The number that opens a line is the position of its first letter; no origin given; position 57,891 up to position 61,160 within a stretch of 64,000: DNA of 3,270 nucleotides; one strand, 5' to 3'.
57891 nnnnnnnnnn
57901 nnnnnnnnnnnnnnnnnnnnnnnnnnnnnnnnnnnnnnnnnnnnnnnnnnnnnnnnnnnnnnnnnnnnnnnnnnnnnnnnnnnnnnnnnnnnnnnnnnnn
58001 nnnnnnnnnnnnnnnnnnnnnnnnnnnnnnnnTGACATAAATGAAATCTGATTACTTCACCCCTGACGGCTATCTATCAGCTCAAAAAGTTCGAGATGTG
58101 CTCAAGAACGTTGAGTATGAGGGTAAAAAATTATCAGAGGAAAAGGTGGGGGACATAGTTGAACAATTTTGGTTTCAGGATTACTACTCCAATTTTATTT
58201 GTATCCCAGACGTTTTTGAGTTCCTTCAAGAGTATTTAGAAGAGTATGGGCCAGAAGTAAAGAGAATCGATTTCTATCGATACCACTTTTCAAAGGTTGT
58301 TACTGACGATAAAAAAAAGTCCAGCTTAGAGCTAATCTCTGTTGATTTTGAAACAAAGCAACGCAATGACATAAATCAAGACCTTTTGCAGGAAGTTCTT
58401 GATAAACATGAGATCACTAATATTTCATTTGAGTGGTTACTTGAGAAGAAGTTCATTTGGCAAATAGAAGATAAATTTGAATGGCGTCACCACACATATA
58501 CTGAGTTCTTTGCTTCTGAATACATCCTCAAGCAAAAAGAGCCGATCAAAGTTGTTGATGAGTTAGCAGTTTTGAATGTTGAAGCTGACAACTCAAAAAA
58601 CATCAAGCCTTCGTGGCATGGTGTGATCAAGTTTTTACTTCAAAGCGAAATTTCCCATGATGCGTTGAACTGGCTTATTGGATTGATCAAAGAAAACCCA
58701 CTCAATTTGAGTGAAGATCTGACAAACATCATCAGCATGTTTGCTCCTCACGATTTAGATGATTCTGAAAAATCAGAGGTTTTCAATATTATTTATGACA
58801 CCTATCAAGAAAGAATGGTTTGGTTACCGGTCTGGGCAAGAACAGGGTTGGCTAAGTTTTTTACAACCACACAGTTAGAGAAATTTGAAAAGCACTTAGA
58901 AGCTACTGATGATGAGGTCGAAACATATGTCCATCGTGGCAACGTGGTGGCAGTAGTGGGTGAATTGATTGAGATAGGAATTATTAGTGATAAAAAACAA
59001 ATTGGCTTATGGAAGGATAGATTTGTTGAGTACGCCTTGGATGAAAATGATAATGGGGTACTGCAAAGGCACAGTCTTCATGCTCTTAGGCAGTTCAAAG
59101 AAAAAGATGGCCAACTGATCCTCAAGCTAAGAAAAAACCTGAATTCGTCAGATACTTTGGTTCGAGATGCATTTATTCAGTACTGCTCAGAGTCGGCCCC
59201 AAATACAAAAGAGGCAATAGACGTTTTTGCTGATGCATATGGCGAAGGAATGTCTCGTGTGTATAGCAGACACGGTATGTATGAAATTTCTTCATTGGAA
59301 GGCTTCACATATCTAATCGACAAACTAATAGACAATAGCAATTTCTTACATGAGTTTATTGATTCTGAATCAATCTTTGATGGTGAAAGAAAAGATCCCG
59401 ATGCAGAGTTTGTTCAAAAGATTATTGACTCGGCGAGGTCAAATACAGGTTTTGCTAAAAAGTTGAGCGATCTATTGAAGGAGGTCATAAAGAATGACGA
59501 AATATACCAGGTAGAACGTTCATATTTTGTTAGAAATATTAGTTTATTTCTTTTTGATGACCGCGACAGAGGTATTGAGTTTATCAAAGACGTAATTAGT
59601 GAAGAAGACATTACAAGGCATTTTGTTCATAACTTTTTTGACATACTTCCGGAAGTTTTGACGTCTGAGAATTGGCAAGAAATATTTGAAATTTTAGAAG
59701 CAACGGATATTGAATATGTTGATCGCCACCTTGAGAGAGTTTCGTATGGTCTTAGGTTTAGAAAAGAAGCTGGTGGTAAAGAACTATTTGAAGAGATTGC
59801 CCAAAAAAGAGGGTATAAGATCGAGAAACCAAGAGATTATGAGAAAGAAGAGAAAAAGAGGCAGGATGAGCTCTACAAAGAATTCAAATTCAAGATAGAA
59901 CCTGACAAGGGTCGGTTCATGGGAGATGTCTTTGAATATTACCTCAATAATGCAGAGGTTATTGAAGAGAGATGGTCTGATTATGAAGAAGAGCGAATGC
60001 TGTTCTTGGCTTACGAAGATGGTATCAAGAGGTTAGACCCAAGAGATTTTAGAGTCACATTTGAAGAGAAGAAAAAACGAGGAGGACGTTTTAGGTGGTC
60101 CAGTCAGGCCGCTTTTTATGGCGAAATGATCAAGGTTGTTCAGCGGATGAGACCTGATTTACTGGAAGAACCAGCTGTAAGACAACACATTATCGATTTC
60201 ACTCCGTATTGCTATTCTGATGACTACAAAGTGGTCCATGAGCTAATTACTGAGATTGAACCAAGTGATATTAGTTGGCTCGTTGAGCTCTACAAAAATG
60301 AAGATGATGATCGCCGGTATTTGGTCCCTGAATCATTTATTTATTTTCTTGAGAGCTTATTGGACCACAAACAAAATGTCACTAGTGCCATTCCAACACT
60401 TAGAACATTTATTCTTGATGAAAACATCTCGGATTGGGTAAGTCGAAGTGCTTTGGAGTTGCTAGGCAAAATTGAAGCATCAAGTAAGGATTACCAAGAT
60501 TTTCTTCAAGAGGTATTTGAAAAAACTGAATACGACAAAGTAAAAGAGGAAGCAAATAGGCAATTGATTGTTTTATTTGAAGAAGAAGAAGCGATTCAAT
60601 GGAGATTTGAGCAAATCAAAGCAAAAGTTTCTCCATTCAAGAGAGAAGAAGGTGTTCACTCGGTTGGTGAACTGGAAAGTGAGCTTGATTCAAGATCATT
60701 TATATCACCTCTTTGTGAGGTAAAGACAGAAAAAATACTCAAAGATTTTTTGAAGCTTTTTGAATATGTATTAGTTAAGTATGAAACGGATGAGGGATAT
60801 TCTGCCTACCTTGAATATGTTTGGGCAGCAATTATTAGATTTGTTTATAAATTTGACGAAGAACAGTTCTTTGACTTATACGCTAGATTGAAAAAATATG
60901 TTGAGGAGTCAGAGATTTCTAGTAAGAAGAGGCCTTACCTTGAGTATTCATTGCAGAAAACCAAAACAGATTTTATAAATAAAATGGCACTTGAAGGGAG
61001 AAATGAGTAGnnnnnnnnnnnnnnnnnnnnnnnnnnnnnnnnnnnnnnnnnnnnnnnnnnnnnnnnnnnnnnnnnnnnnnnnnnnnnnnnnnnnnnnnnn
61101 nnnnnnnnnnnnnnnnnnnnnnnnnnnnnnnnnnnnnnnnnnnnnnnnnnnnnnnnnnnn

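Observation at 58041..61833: hsdS-coupled two-gene module: a 989-aa HEAT-like protein with a STAND-type winged-helix signature but no NTPase, plus a TM-anchored 280-aa partner; candidate undescribed defence accessory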

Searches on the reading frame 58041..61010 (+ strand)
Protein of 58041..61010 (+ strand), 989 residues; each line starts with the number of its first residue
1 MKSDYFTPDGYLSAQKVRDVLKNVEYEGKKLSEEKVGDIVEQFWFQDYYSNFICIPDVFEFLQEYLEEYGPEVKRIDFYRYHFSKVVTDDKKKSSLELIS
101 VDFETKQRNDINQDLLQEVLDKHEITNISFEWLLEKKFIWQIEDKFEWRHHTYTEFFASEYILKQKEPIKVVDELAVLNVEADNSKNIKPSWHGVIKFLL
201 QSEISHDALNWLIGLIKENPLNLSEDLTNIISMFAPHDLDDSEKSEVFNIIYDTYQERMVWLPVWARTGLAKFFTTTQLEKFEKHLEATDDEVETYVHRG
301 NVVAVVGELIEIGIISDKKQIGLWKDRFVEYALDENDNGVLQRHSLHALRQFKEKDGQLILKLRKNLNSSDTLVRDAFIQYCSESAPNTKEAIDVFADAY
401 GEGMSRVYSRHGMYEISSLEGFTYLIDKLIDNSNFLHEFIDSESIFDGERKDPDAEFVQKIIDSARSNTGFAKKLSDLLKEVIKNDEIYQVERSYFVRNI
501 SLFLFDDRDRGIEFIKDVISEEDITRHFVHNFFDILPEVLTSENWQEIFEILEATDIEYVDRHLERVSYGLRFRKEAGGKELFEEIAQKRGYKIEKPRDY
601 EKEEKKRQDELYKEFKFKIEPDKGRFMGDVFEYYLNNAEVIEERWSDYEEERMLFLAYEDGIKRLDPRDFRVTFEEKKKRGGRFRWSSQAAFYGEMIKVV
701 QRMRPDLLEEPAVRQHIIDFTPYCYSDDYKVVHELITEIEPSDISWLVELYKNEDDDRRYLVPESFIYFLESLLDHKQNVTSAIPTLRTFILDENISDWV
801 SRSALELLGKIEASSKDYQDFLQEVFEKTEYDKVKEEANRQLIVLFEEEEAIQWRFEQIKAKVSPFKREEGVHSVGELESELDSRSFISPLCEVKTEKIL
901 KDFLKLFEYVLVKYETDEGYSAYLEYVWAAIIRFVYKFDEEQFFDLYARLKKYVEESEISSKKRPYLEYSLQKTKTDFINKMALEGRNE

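Call 3: search_protein_families(library=pfam, proteins=[window:58041-61010:+], max_evalue=0.1)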
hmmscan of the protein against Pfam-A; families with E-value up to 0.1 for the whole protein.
window:58041-61010:+ (989 aa): 3 families
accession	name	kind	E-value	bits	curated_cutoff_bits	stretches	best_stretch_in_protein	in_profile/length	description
PF13646.12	HEAT_2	-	8.9e-09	36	27.7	1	779-842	28-87/88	HEAT repeats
PF24714.1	TOR1L1_N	-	0.017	14.9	43.3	0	777-836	206-267/281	TORTIFOLIA1 N-terminal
PF18365.6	PI_PP_C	-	0.037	14.5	25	0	473-540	8-73/125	Phosphoinositide phosphatase C-terminal domain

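Call 4: search_protein_families(library=padloc, proteins=[window:58041-61010:+], max_evalue=0.1)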
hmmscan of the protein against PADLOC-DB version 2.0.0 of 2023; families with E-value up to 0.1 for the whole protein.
window:58041-61010:+ (989 aa): 0 families

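Call 5: search_protein_families(library=ncbifam, proteins=[window:58041-61010:+], max_evalue=0.1)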
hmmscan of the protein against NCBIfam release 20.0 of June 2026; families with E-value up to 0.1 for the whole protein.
window:58041-61010:+ (989 aa): 0 families

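Call 6: find_homologous_proteins(query=window:58041-61010:+)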
Query window:58041-61010:+ (989 aa): 9 proteins with E <= 0.001 among 8000 candidates.
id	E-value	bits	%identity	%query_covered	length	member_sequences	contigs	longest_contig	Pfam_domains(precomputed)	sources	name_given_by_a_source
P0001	0.0e+0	2042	92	100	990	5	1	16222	PF13646.13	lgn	-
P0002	0.0e+0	1772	79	100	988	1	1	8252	-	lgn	-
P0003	0.0e+0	1731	78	99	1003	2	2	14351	PF13646.13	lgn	-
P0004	0.0e+0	1070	48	100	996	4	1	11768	PF13646.13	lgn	-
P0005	0.0e+0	1043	48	99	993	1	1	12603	-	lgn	-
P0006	3.0e-144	501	33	99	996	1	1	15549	-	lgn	-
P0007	3.9e-138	480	32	98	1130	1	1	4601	-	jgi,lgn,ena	-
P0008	2.6e-134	468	32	93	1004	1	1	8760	-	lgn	-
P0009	2.4e-118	415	30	85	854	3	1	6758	-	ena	-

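Call 7: search_solved_structures(query=window:58041-61010:+, max_evalue=1)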
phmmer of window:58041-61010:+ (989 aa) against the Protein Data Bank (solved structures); distinct sequences matched with E-value up to 1: 2.
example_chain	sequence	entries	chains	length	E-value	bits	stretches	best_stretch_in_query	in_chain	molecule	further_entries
5kmy_A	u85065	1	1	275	0.032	15.7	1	307-417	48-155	Tryptophan synthase alpha chain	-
5k9x_A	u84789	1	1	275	0.046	15.1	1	307-417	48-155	Tryptophan synthase alpha chain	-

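Call 8: search_protein_families(library=phrogs, proteins=[window:58041-61010:+], max_evalue=0.1)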
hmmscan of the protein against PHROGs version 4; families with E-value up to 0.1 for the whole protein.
window:58041-61010:+ (989 aa): 1 family
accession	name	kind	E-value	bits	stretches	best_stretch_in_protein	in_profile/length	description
phrog_17189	-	unknown function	0.083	13.9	0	315-354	9-48/91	-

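Call 10: find_encoding_contigs(protein=P0004, flank=10000, max_places=3)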
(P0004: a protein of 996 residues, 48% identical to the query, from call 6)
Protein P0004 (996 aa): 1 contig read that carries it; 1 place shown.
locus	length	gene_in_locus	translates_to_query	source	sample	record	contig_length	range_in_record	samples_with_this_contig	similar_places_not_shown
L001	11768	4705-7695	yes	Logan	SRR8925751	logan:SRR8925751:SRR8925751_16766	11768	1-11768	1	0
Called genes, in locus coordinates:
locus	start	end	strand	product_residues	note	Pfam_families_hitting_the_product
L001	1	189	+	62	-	?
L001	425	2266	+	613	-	PF09250:Prim-Pol, PF13481:AAA_25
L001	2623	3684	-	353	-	-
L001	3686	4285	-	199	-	PF13248:Zn_ribbon_3 (weak)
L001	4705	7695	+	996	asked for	PF13646:HEAT_2 (faint)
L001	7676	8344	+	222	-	-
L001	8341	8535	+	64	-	-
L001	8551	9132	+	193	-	-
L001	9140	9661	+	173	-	PF00186:DHFR_1 (weak), PF01872:RibD_C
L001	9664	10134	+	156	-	PF18931:DUF5680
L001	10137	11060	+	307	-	PF00389:2-Hacid_dh, PF02826:2-Hacid_dh_C, PF03446:NAD_binding_2 (weak)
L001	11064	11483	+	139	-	-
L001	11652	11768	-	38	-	?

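Call 11: find_encoding_contigs(protein=P0006, flank=10000, max_places=3)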
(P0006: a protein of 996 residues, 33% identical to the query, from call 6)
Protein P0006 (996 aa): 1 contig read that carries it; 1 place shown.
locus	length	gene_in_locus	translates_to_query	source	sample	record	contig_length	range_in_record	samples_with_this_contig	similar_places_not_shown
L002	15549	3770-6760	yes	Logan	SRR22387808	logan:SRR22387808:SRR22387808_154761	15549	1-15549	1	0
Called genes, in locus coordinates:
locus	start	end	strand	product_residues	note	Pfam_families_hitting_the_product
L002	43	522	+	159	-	PF02643:DUF192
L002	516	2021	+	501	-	PF02896:PEP-utilizers_C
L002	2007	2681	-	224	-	PF00590:TP_methylase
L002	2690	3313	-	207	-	PF09335:VTT_dom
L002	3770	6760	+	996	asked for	-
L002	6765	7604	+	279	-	-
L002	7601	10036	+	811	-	PF12161:HsdM_N, PF02384:N6_Mtase, PF07669:Eco57I (weak)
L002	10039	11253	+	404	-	PF01420:Methylase_S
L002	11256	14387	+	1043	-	PF04313:HSDR_N, PF04851:ResIII, PF18766:SWI2_SNF2, PF00270:DEAD (weak), PF22679:T1R_D3-like, PF11867:T1RH-like_C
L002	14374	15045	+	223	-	PF01863:YgjP-like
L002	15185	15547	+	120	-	PF03703:bPH_2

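Call 12: find_encoding_contigs(protein=P0005, flank=10000, max_places=3)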
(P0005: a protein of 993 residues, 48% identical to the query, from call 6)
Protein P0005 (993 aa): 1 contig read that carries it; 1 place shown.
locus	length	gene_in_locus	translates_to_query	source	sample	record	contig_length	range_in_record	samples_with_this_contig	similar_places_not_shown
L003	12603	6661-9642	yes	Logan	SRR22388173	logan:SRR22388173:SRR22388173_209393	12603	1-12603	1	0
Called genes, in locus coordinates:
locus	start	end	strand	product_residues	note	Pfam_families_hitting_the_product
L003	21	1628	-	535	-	PF00239:Resolvase, PF07508:Recombinase (faint), PF13408:Zn_ribbon_recom (weak)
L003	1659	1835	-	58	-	-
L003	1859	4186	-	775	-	PF09250:Prim-Pol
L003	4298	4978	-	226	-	-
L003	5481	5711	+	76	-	-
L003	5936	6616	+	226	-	-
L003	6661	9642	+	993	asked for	-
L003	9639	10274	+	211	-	-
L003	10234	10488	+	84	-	-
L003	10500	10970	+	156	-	-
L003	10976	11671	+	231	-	-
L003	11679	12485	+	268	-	PF18928:DUF5677 (weak)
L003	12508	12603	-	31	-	?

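Call 13: find_encoding_contigs(protein=P0008, flank=10000, max_places=3)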
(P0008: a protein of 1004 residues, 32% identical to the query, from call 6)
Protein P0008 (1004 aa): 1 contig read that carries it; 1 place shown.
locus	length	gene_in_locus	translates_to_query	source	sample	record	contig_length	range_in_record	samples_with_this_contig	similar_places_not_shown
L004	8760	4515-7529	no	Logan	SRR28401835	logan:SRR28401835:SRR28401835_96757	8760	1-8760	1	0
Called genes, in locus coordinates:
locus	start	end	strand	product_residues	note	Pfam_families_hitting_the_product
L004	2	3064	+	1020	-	?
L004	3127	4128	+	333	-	-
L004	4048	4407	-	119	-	-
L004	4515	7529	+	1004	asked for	-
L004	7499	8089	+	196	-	-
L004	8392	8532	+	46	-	-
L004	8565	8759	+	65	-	?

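Call 14: find_encoding_contigs(protein=P0009, flank=10000, max_places=3)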
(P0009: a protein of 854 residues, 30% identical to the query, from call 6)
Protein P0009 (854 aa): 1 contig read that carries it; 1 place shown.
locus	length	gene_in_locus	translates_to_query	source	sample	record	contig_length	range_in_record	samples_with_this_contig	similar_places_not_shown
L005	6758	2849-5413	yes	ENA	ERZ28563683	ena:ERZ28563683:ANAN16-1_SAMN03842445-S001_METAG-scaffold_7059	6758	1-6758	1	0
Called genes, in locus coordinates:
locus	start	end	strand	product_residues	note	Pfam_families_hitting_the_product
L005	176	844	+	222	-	PF00561:Abhydrolase_1 (faint), PF12146:Hydrolase_4 (faint)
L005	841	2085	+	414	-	PF07690:MFS_1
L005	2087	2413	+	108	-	-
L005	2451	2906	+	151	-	-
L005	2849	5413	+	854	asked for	-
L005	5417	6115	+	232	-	-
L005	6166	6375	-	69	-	PF13560:HTH_31, PF12844:HTH_19, PF01381:HTH_3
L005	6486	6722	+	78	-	-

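Call 15: find_encoding_contigs(protein=P0007, flank=10000, max_places=3)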
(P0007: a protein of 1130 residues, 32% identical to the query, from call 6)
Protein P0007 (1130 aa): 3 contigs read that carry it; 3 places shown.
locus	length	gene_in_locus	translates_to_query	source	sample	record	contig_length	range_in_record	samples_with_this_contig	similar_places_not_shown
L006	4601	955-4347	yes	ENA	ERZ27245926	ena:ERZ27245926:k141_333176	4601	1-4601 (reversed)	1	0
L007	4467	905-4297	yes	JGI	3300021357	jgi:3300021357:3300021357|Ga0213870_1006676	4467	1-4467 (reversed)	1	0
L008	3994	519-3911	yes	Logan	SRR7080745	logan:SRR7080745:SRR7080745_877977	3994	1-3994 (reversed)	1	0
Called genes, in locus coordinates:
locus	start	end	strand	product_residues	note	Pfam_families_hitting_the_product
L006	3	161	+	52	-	?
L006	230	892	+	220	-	-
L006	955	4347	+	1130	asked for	-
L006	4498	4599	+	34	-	?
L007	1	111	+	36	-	?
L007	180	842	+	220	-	-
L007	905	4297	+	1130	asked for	-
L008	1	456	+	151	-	?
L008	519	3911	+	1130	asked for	-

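Call 22: list_cluster_members(proteins=[window:58041-61010:+, P0010, P0001])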
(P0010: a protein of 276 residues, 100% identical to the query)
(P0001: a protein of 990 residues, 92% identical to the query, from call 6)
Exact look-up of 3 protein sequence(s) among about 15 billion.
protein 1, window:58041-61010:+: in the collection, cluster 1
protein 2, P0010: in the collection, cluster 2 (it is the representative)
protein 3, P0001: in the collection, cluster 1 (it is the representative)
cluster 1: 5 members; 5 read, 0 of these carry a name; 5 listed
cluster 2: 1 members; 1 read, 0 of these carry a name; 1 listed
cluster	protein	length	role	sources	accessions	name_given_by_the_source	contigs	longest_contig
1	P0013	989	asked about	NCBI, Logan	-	-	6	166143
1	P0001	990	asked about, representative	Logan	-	-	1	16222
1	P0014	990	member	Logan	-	-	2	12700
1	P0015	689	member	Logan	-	-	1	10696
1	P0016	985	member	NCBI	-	-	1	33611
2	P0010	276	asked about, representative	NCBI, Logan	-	-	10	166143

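Call 24: find_encoding_contigs(protein=P0001, flank=10000, max_places=3)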
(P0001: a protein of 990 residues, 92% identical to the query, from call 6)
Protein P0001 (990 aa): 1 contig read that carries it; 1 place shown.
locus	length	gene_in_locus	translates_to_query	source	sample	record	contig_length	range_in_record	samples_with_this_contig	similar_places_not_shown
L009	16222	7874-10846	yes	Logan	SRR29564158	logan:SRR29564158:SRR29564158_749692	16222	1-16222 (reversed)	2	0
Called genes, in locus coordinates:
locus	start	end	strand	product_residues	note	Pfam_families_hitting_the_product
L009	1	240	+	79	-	?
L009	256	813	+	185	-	-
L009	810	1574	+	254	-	PF05066:HARE-HTH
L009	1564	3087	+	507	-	PF13482:RNase_H_2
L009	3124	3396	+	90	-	-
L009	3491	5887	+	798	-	PF04313:HSDR_N (weak), PF13588:HSDR_N_2, PF00270:DEAD, PF04851:ResIII, PF18766:SWI2_SNF2, PF00271:Helicase_C (weak), PF08463:EcoEI_R_C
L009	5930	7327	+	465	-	PF12161:HsdM_N, PF02384:N6_Mtase, PF01170:UPF0020 (faint), PF07669:Eco57I (weak)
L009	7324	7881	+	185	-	PF01420:Methylase_S (weak)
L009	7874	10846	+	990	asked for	PF13646:HEAT_2 (faint)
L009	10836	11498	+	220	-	-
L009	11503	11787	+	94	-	-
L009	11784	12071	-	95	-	-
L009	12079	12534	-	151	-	-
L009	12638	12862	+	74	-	PF12844:HTH_19 (weak), PF01381:HTH_3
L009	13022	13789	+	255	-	-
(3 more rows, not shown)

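Call 25: find_encoding_contigs(protein=P0003, flank=10000, max_places=3)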
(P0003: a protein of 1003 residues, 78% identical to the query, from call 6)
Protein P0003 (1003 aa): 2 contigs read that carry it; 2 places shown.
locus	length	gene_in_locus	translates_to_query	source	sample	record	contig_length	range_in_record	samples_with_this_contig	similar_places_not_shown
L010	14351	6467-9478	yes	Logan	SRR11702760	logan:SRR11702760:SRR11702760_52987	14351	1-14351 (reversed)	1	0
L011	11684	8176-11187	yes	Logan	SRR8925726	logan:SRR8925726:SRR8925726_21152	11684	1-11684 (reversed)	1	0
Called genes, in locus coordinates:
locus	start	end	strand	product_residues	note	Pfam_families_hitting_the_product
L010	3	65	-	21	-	?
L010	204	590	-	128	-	-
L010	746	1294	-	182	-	PF12869:tRNA_anti-like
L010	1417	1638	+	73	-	PF13560:HTH_31, PF12844:HTH_19, PF13443:HTH_26, PF01381:HTH_3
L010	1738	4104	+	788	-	PF13588:HSDR_N_2, PF00176:SNF2-rel_dom, PF00270:DEAD, PF04851:ResIII, PF18766:SWI2_SNF2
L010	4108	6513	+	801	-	PF02384:N6_Mtase, PF01170:UPF0020 (weak), PF07669:Eco57I, PF01420:Methylase_S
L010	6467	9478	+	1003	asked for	PF13646:HEAT_2 (faint)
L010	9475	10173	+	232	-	-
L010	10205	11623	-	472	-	PF11074:DUF2779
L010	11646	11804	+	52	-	-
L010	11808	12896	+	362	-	-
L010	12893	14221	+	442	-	-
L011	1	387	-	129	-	?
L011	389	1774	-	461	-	PF02195:ParB_N, PF01555:N6_N4_Mtase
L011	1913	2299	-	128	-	-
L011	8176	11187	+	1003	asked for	PF13646:HEAT_2 (faint)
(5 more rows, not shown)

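Call 26: find_encoding_contigs(protein=P0002, flank=10000, max_places=3)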
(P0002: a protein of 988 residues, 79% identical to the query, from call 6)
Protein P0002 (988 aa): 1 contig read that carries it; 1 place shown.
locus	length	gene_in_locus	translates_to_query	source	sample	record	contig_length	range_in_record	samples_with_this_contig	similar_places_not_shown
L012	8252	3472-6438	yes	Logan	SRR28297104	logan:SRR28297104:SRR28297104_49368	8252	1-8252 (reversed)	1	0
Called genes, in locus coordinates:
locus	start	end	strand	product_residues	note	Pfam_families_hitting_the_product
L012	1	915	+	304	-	?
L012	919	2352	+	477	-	PF12161:HsdM_N, PF02384:N6_Mtase, PF01170:UPF0020 (weak), PF07669:Eco57I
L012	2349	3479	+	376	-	PF01420:Methylase_S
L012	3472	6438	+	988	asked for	-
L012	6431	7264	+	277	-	-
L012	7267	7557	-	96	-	-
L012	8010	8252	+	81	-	?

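Call 27: find_related_loci(query=A1, collection=genome_contigs, flank=10000)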
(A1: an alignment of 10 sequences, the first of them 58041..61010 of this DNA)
Query A1 (989 aa) in genome_contigs; peptide patterns used: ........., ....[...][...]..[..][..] (x = any residue, [..] = any of these).
26 stretches matched a pattern; 17 encode a relative of the query (tblastn E <= 1e-3); 16 distinct loci.
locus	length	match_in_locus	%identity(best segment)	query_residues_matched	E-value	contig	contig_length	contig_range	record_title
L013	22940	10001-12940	84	3-985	0e+0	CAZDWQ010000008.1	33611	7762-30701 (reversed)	MAG TPA_asm: uncultured Pseudomonadales bacterium isolate SRP192515_co1_182 genome assembly, contig: NODE_1090_length_33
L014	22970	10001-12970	33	6-983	5e-154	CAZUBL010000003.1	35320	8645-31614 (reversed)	MAG TPA_asm: uncultured Gammaproteobacteria bacterium isolate SRP193661_co1_195 genome assembly, contig: NODE_1241_lengt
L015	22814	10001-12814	32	11-956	7e-144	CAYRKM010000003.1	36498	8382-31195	MAG TPA_asm: uncultured Gammaproteobacteria bacterium isolate SRP292972_co1_108 genome assembly, contig: NODE_621_length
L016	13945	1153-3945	32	12-935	2e-143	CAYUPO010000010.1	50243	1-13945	MAG TPA_asm: uncultured Gammaproteobacteria bacterium isolate SRP286056_co1_297 genome assembly, contig: NODE_673_length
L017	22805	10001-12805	32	28-956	1e-141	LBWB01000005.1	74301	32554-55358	MAG: Candidatus Woesebacteria bacterium GW2011_GWB1_39_12 UT24_C0005, whole genome shotgun sequence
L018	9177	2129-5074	32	9-980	6e-140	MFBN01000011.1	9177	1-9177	MAG: Candidatus Curtissbacteria bacterium RIFCSPLOWO2_01_FULL_37_9 rifcsplowo2_01_scaffold_20066, whole genome shotgun s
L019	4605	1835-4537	33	10-909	4e-142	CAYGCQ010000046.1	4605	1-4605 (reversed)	MAG TPA_asm: uncultured Pseudomonadales bacterium isolate ERP113451_co1_16 genome assembly, contig: NODE_27123_length_46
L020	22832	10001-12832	29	7-956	3e-128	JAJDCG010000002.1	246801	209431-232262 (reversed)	MAG: Candidatus Levyibacteriota bacterium isolate OFTM197 OFTM197_1, whole genome shotgun sequence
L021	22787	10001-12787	29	12-944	1e-112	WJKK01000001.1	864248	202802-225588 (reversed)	MAG: candidate division WWE3 bacterium isolate Bin_101 k141_320412, whole genome shotgun sequence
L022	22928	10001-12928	32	10-980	4e-149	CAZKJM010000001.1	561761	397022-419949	MAG TPA_asm: uncultured Gammaproteobacteria bacterium isolate binchicken_co20_415 genome assembly, contig: NODE_8_length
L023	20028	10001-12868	30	6-938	3e-138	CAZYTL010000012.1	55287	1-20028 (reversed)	MAG TPA_asm: uncultured Gammaproteobacteria bacterium isolate SRP323688_co1_138 genome assembly, contig: NODE_1125_lengt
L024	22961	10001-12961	32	10-980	1e-145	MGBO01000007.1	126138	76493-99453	MAG: Candidatus Roizmanbacteria bacterium RIFOXYC1_FULL_41_16 rifoxyc1_full_scaffold_215, whole genome shotgun sequence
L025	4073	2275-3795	32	6-519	2e-68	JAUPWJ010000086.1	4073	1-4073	MAG: Patescibacteria group bacterium isolate erpe_2018_sw_45hr_WHONDRS-SW48-000100_B_bin.30 scaffold_1672976, whole geno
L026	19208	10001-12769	30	7-937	5e-135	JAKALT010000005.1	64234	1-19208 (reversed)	MAG: bacterium isolate WY5.bin133 NODE_671_length_64234_cov_2.010124, whole genome shotgun sequence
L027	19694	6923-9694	29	6-937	6e-127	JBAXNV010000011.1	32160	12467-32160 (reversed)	MAG: bacterium isolate ELA488 MAG488_11, whole genome shotgun sequence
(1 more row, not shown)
